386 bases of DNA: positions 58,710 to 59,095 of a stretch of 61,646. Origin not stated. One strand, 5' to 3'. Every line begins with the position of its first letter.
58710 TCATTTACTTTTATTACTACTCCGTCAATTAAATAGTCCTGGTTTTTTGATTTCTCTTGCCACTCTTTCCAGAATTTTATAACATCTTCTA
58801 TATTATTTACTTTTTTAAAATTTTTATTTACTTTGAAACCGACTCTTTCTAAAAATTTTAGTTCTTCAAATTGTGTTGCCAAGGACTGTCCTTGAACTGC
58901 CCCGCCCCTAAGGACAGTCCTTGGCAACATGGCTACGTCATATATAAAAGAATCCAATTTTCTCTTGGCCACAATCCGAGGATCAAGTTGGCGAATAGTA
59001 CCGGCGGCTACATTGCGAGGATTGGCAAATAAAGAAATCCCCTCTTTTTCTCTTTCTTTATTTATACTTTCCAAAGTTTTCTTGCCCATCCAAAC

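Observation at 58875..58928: Perfect 17-bp inverted repeat (54-bp element) in frame inside ligA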

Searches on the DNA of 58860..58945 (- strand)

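Call 77: search_dna_similar(query=window:58860-58945:-, collection=phages, mode=distant, max_evalue=0.01, max_rows=5)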
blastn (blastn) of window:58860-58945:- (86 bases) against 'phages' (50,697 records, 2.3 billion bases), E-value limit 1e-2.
No match.
